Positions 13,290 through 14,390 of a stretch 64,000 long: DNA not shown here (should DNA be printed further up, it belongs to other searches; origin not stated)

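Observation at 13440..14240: Solo Cas4-like Fe-S PD-(D/E)xK nuclease with no CRISPR-Cas context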

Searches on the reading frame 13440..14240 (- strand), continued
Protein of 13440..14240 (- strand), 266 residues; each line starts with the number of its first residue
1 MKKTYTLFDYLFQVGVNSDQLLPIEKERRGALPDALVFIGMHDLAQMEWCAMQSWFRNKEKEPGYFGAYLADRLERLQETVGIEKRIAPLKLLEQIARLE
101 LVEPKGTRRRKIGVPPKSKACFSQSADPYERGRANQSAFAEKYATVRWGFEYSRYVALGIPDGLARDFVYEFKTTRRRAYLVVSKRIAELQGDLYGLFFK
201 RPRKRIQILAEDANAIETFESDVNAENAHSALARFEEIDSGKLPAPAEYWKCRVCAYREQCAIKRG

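Call 21: find_related_loci(query=A1, collection=genome_contigs, flank=10000)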
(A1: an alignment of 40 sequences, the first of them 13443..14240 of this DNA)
Query A1 (266 aa) in genome_contigs; peptide patterns used: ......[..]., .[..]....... (x = any residue, [..] = any of these).
101 stretches matched a pattern; 38 encode a relative of the query (tblastn E <= 1e-3); 38 distinct loci.
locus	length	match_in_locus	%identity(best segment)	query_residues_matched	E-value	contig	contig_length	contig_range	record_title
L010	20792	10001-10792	40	20-261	1e-53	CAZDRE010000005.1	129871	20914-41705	MAG TPA_asm: uncultured Candidatus Bathyarchaeia archaeon isolate SRP338002_co1_87 genome assembly, contig: NODE_140_len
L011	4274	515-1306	40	20-261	2e-53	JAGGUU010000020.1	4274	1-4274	MAG: Candidatus Bathyarchaeota archaeon isolate AUK082 PB_MBMC_036_c_000000000010, whole genome shotgun sequence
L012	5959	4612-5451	38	19-264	6e-53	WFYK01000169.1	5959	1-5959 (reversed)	MAG: Aquificaceae bacterium isolate S141_91 k151_355821, whole genome shotgun sequence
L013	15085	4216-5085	38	20-265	4e-51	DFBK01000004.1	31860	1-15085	MAG TPA_asm: Anaerolineales bacterium UBA3082 UBA3082_contig_10483, whole genome shotgun sequence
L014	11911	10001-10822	35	8-264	6e-51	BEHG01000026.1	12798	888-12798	Archaeon HR04 DNA, contig: NODE_1419_26, isolate: HRbin04, whole genome shotgun sequence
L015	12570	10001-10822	36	7-263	9e-50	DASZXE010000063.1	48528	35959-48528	MAG TPA_asm: Kofleriaceae bacterium isolate SMAG_U6175 k141_913239, whole genome shotgun sequence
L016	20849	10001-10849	35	20-263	2e-49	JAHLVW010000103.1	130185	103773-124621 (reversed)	MAG: Candidatus Heimdallarchaeota archaeon isolate 12F4_9 k141_71669, whole genome shotgun sequence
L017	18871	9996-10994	31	14-263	8e-49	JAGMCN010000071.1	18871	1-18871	MAG: candidate division WOR-3 bacterium isolate RS_17_16 ZL495.bin.16.fa_71, whole genome shotgun sequence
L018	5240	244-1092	35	19-263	1e-48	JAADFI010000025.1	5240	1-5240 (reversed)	MAG: Candidatus Micrarchaeota archaeon isolate M_MaxBin.015 contig-127_31163, whole genome shotgun sequence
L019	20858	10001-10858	38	16-261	3e-48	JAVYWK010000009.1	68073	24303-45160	MAG: Thermofilaceae archaeon isolate DRTY-2_202007_bins_31 DRTY-2_202007_bins_31_scaffold_9, whole genome shotgun sequen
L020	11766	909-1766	33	20-264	3e-46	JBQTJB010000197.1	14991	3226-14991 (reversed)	MAG: Blastocatellia bacterium isolate SAW49 c_000000190091, whole genome shotgun sequence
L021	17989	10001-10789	31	11-266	8e-46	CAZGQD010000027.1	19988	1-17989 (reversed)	MAG TPA_asm: uncultured Methanosarcinales archaeon isolate binchicken_co141_348 genome assembly, contig: NODE_11783_leng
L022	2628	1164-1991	35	19-263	4e-46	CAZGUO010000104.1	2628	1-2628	MAG TPA_asm: uncultured Thermoplasmatales archaeon isolate binchicken_co184_243 genome assembly, contig: NODE_89481_leng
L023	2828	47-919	34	16-266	4e-45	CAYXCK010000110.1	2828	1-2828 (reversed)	MAG TPA_asm: uncultured archaeon isolate SRP104967_co1_35 genome assembly, contig: NODE_11115_length_2828_cov_56.550667,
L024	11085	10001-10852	33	19-265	4e-45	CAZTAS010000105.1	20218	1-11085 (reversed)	MAG TPA_asm: uncultured Thermodesulfobacteriota bacterium isolate SRP323688_co1_150 genome assembly, contig: NODE_4418_l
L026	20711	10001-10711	35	36-263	1e-42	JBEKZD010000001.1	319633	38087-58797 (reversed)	MAG: Verrucomicrobiia bacterium isolate SPRUCE 690 SPRUCE_690_1, whole genome shotgun sequence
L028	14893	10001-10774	33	21-261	7e-41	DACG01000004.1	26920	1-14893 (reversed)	MAG TPA_asm: Geoglobus sp. UBA235 UBA235_contig_191, whole genome shotgun sequence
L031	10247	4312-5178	34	19-264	8e-40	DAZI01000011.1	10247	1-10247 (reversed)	MAG TPA_asm: Candidatus Bathyarchaeota archaeon UBA233 UBA233_contig_1396, whole genome shotgun sequence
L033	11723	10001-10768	33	20-266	1e-38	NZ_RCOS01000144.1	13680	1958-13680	Candidatus Methanodesulfokora washburnensis strain MDKW Ga0080004_1130219, whole genome shotgun sequence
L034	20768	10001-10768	34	20-266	2e-38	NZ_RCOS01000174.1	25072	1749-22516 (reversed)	Candidatus Methanodesulfokora washburnensis strain MDKW Ga0080004_1131575, whole genome shotgun sequence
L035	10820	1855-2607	33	20-261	2e-38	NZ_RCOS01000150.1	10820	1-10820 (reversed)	Candidatus Methanodesulfokora washburnensis strain MDKW Ga0080004_1207893, whole genome shotgun sequence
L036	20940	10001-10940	46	1-266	9e-38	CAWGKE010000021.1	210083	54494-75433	MAG: uncultured Planctomycetaceae bacterium isolate MFD05705.bin.2.110 genome assembly, contig: contig_66920, whole geno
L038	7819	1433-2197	34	20-261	7e-36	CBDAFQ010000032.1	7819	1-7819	MAG: uncultured ANME-1 euryarchaeote isolate MAG_104 genome assembly, contig: k141_210161, whole genome shotgun sequence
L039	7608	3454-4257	29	37-261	9e-35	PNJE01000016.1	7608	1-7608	MAG: Candidatus Aminicenantes bacterium isolate ARK-02 NODE_1038_length_7608_cov_9.86125, whole genome shotgun sequence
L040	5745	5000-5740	35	17-220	2e-34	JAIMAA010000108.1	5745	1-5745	MAG: Candidatus Bathyarchaeota archaeon isolate HOT.CON.75 Contig113, whole genome shotgun sequence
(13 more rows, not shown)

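Call 25: fold_search(model_id=the predicted structure, library=pdb)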
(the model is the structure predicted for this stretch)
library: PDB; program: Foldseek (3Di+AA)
matches with E <= 10: 393; with E <= 0.001: 8
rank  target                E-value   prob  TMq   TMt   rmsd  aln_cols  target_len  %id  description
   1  4ic1_A                1.8e-06  1.00  0.43  0.55  11.8       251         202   16  Crystal structure of SSO0001 (released 2013-01-16)
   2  4ic1_D                2.4e-06  1.00  0.42  0.53  11.4       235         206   16  Crystal structure of SSO0001 (released 2013-01-16)
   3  4ic1_B                2.5e-06  1.00  0.42  0.53  12.1       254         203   16  Crystal structure of SSO0001 (released 2013-01-16)
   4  4ic1_G                8.0e-06  1.00  0.42  0.52  12.0       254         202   16  Crystal structure of SSO0001 (released 2013-01-16)
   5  7lw9_A                1.1e-05  1.00  0.45  0.45  10.4       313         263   12  Human Exonuclease 5 crystal structure in complex with ssDNA, Sm, and Na (released 2021-07-14)
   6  7lw8_A                1.2e-04  1.00  0.43  0.44  10.8       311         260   12  Human Exonuclease 5 crystal structure in complex with a ssDNA (released 2021-07-14)
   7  9kqh_A                1.6e-04  1.00  0.29  0.12   3.9       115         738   17  Crystal structure of Finegoldia magna DinG in complex with ssDNA and ADPNP (released 2025-12-03)
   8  3h4r                  4.3e-04  1.00  0.26  0.30   7.8       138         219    9  Crystal structure of E. coli RecE exonuclease (released 2009-05-26)
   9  5ulj_A                1.3e-03  0.91  0.29  0.22  18.1       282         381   11  Crystal structure of Scheffersomyces stipitis Rai1 in complex with (3'-NADP)+ and calcium ion (released 2017-05-17)
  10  3syy                  2.7e-03  1.00  0.28  0.36   5.7       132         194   12  Crystal Structure of an alkaline exonuclease (LHK-Exo) from Laribacter hongkongensis (released 2012-02-15)
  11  8yfr_S                3.1e-03  0.84  0.28  0.21  16.8       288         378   10  Cryo EM structure of Komagataella phaffii Rat1-Rai1 complex bound within the RNAPII cleft (released 2024-09-25)
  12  5zyv_A                3.2e-03  1.00  0.31  0.41   3.7       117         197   15  Crystal structure of human MGME1 with single strand DNA2 and Ca2+ (released 2018-09-19)
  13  5zyt_A                3.4e-03  0.99  0.35  0.41  11.6       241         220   11  Crystal structure of human MGME1 with 3' overhang double strand DNA3 (released 2018-09-19)
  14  5zyt_C                3.4e-03  0.99  0.35  0.41  11.0       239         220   12  Crystal structure of human MGME1 with 3' overhang double strand DNA3 (released 2018-09-19)
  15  5ulj_D                3.6e-03  0.80  0.27  0.21  18.2       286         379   11  Crystal structure of Scheffersomyces stipitis Rai1 in complex with (3'-NADP)+ and calcium ion (released 2017-05-17)
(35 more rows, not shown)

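Call 33: search_protein_families(library=pfam, alignment_id=A2, max_evalue=0.00001)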
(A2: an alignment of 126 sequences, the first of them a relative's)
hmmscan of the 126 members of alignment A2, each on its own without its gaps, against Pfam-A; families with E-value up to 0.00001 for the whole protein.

A. member 1, L001:6804-7883:+ (360 aa): 2 families
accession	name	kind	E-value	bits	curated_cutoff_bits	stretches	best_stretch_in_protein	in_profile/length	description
PF02729.26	OTCace_N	-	8.9e-40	136.6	29.9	1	21-181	1-148/148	Aspartate/ornithine carbamoyltransferase, carbamoyl-P binding domain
PF00185.30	OTCace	-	4.1e-39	134.6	29.4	1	207-357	15-156/157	Aspartate/ornithine carbamoyltransferase, Asp/Orn binding domain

B. families by the number of members that match (of 126 scanned): 138 families (the first 25 are shown)
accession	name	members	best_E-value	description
PF13482.12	RNase_H_2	4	1.9e-36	RNase_H superfamily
PF02384.22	N6_Mtase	3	1.3e-111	N-6 DNA Methylase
PF13087.12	AAA_12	3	3.8e-37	AAA domain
PF00271.37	Helicase_C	3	6.6e-27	Helicase conserved C-terminal domain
PF13086.12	AAA_11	3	9.3e-23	AAA domain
PF13604.12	AAA_30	3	3.4e-09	AAA domain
PF13245.12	AAA_19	3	1e-07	AAA domain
PF07993.18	NAD_binding_4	2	1.4e-50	Male sterility protein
PF00270.35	DEAD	2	1.1e-25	DEAD/DEAH box helicase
PF07669.17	Eco57I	2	8.2e-22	Eco57I restriction-modification methylase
PF04851.21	ResIII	2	1.2e-14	Type III restriction enzyme, res subunit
PF20473.4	MmeI_Mtase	2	8.2e-08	MmeI, DNA-methyltransferase domain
PF00202.27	Aminotran_3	1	1.8e-123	Aminotransferase class-III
PF13337.12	BrxL_ATPase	1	2.3e-102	Lon-like protease BrxL-like, ATPase domain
PF06418.20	CTP_synth_N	1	1.2e-98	CTP synthase N-terminus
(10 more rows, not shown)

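Call 34: search_protein_families(library=padloc, alignment_id=A2, max_evalue=0.00001)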
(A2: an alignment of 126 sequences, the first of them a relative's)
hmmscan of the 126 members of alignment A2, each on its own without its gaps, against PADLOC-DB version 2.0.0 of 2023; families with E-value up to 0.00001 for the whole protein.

A. member 1, L001:6804-7883:+ (360 aa): 0 families

B. families by the number of members that match (of 126 scanned): 336 families (the first 25 are shown)
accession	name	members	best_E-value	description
PDLC03019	MTase_I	4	2e-185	Type I methyltransferase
PDLC04134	mad2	4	5e-52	mads_2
PDLC02895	DpdJ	4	4.5e-10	DpdJ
PDLC03035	MTase_I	3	6.5e-136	Type I methyltransferase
PDLC03022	MTase_I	3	1.4e-92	Type I methyltransferase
PDLC03920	MkoA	3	5.9e-64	-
PDLC03021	MTase_I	3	3.1e-48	Type I methyltransferase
PDLC03026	MTase_I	3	1.3e-42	Type I methyltransferase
PDLC03921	MkoA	3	9.3e-41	-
PDLC03025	MTase_I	3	4.3e-27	Type I methyltransferase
PDLC03924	MkoC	3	9.8e-25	-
PDLC03335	MTase_II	3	1.4e-17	Type II methyltransferase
PDLC03018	MTase_I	3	6.6e-15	Type I methyltransferase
PDLC03318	MTase_II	3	1.8e-14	Type II methyltransferase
PDLC05009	PDC-S37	3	3.6e-14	-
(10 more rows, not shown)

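Call 36: search_protein_families(library=pfam, proteins=[L010:11277-15749:-, L020:1750-6267:+, L033:4992-9818:+, L040:3-4760:-, L021:6794-9862:+, L031:5209-7224:-, L031:7273-10245:+, L039:3-2738:-], max_evalue=0.00001)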
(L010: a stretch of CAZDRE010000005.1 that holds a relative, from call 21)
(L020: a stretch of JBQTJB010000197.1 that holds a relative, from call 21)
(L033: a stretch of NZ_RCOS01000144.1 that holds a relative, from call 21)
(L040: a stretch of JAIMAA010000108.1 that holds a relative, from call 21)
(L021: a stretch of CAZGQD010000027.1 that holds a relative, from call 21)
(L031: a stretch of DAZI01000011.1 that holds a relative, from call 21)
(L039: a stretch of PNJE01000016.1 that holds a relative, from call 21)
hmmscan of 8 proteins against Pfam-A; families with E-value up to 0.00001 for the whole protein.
L010:11277-15749:- (1491 aa): 2 families
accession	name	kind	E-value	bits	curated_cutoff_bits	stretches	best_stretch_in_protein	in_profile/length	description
PF18911.6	PKD_4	-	8.6e-08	32.6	27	1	701-786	1-82/85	PKD domain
PF22352.2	K319L-like_PKD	-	1.5e-07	31.7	27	1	717-787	10-82/84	K319L-like, PKD domain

L020:1750-6267:+ (1506 aa): 6 families
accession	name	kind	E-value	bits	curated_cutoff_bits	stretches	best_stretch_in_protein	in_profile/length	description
PF00501.34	AMP-binding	-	1.7e-74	251.4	29.9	1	587-993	1-384/384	AMP-binding enzyme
PF07993.18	NAD_binding_4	-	1.4e-50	172.3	20.1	1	41-376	3-258/258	Male sterility protein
PF01553.26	Acyltransferase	-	8.7e-18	64.8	23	1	1282-1411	3-132/132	Acyltransferase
PF00550.31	PP-binding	-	9.6e-12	45.4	20.8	1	1164-1228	2-66/67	Phosphopantetheine attachment site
PF03015.24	Sterile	-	7e-08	33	35.4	1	490-563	20-91/93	Male sterility protein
PF13193.12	AMP-binding_C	-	1.9e-06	29.1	24.5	1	1044-1129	1-76/76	AMP-binding enzyme C-terminal domain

L033:4992-9818:+ (1609 aa): 3 families
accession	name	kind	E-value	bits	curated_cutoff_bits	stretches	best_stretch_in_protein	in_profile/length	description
PF00270.35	DEAD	-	1.1e-25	90.7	26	1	99-312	3-166/167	DEAD/DEAH box helicase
PF09369.15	MZB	-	2.5e-12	47.8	24.2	1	1505-1583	3-80/80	MrfA Zn-binding domain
PF00271.37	Helicase_C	-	8.7e-11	42.5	23.5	1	961-1047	27-108/110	Helicase conserved C-terminal domain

L040:3-4760:- (1586 aa): 2 families
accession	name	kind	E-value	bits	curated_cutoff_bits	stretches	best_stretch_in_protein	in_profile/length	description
PF25794.1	SACS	-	3.7e-14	53.6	32.8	1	150-233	15-123/247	Sacsin domain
PF13020.12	NOV_C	-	1.1e-12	48.3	22.1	1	1465-1553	2-88/91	Protein NO VEIN, C-terminal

L021:6794-9862:+ (1023 aa): 3 families
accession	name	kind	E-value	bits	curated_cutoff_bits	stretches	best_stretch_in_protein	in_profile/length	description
PF19044.6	P-loop_TraG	-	7.3e-26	91.2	25.8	1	492-796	27-345/413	TraG P-loop domain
PF01935.23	DUF87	-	5.7e-12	46.6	23.2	1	497-661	26-178/220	Helicase HerA, central domain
PF12846.13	AAA_10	-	7.1e-12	45.5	27.5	1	493-537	20-64/362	AAA-like domain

L031:5209-7224:- (672 aa): 5 families
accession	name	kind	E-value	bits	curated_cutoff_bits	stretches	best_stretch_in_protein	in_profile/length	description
PF13087.12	AAA_12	-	6.3e-36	124.2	27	1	401-628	4-193/195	AAA domain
PF13086.12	AAA_11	-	3e-21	76.8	27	1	216-298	12-104/257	AAA domain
PF13604.12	AAA_30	-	3.4e-09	37.2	27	1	207-266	3-61/191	AAA domain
PF13245.12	AAA_19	-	1e-07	32.6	25.1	1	226-389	14-132/134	AAA domain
PF01443.25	Viral_helicase1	-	1.6e-06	28.6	21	0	575-626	174-227/228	Viral superfamily 1 RNA helicase core domain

L031:7273-10245:+ (991 aa): 3 families
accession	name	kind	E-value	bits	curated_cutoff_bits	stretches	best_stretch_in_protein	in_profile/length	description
PF02384.22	N6_Mtase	-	9.5e-25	88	20.4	1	358-643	4-243/311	N-6 DNA Methylase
PF07669.17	Eco57I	-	8.2e-22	78.5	25.3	1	440-615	1-171/171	Eco57I restriction-modification methylase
PF20473.4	MmeI_Mtase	-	8.2e-08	32.2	27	1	400-524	22-149/259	MmeI, DNA-methyltransferase domain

L039:3-2738:- (912 aa): 4 families
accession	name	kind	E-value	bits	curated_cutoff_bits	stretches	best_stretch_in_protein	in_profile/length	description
PF00271.37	Helicase_C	-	6.6e-27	94.4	23.5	1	482-580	11-110/110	Helicase conserved C-terminal domain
PF00176.29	SNF2-rel_dom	-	6.6e-18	65.3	24.9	1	119-368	20-281/290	SNF2-related domain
PF04851.21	ResIII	-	1.2e-14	55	22.5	1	98-264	3-163/164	Type III restriction enzyme, res subunit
PF00270.35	DEAD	-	5.4e-09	36.4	26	1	118-265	16-162/167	DEAD/DEAH box helicase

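Call 40: find_related_loci(query=A1, collection=viral_contigs, flank=10000)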
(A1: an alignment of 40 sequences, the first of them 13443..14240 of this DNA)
Query A1 (266 aa) in viral_contigs; peptide patterns used: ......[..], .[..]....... (x = any residue, [..] = any of these).
47 stretches matched a pattern, but none encodes a relative of the query by tblastn (E <= 1e-3).

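Call 41: search_dna_similar(query=window:13443-14240:-, collection=phages, mode=protein, max_evalue=0.001)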
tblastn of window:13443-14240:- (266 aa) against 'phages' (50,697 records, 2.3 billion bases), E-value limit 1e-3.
No match.

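Call 42: search_dna_similar(query=window:13443-14240:-, collection=plasmids, mode=protein, max_evalue=0.001)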
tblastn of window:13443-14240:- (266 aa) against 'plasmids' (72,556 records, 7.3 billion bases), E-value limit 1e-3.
Records with a match: 2; places in all: 2; records where one place covers at least 80% of the query: 0.
Best place of each record, by identity: <60% 2.
By first word of the organism name: Thermoanaerobacterium 2.
By predicted mobility (MOB-suite, as given by PLSDB): non-mobilizable 2.
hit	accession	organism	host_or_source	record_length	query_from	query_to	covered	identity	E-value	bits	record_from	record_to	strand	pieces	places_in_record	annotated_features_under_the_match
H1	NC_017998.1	Thermoanaerobacterium saccharolyticum JW/SL-YS485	-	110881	37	242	77%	30.4%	9e-20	96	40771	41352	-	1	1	hypothetical protein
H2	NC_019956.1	Thermoanaerobacterium thermosaccharolyticum M0795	-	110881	37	242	77%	30.4%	9e-20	96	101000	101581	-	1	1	hypothetical protein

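Call 43: get_annotated_region(hit=H1, flank=8000)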
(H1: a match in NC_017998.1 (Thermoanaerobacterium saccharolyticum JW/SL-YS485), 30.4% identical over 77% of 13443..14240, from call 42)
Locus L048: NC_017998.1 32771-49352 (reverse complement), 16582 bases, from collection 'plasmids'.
description: Thermoanaerobacterium saccharolyticum JW/SL-YS485 plasmid pMU3262, complete sequence
organism: Thermoanaerobacterium saccharolyticum JW/SL-YS485 (NCBI taxid 1094508)
taxonomy: Bacteria; Bacillota; Clostridia; Thermoanaerobacterales; Thermoanaerobacteraceae; Thermoanaerobacterium; Thermoanaerobacterium saccharolyticum; Thermoanaerobacterium saccharolyticum JW/SL-YS485
host: -; source: -; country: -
typing (MOB-suite, as given by PLSDB): non-mobilizable; replicon rep_cluster_770; mating-pair formation MPF_T
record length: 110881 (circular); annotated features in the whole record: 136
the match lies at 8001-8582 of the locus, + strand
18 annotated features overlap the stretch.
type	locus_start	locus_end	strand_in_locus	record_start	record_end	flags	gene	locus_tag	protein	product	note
CDS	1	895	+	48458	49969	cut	-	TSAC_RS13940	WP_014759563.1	hypothetical protein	-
CDS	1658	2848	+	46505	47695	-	-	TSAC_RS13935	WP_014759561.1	RNA-splicing ligase RtcB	-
CDS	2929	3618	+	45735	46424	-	-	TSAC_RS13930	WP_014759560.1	ATP-grasp domain-containing protein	-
CDS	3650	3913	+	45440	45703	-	-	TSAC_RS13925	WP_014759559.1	hypothetical protein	-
CDS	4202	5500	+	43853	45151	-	-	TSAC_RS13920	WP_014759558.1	hypothetical protein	-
CDS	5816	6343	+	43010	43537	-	-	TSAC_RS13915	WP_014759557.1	hypothetical protein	-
CDS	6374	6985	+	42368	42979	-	-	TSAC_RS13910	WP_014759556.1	hypothetical protein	-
CDS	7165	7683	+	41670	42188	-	-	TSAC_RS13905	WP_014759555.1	hypothetical protein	-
CDS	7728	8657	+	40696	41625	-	-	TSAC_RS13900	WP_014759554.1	hypothetical protein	-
CDS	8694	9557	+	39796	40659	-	-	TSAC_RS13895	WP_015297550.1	tyrosine-type recombinase/integrase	GO:0015074 - DNA integration [Evidence IEA]; GO:0006310 - DNA recombination [Evidence IEA]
CDS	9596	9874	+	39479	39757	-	-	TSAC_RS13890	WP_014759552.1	hypothetical protein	-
CDS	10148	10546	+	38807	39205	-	-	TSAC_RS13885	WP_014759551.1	toxin-antitoxin system HicB family antitoxin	-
CDS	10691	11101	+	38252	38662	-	-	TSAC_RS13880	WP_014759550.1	hypothetical protein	-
CDS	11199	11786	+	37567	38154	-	-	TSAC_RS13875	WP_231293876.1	hypothetical protein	-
CDS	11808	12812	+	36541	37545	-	-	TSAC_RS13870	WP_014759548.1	hypothetical protein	-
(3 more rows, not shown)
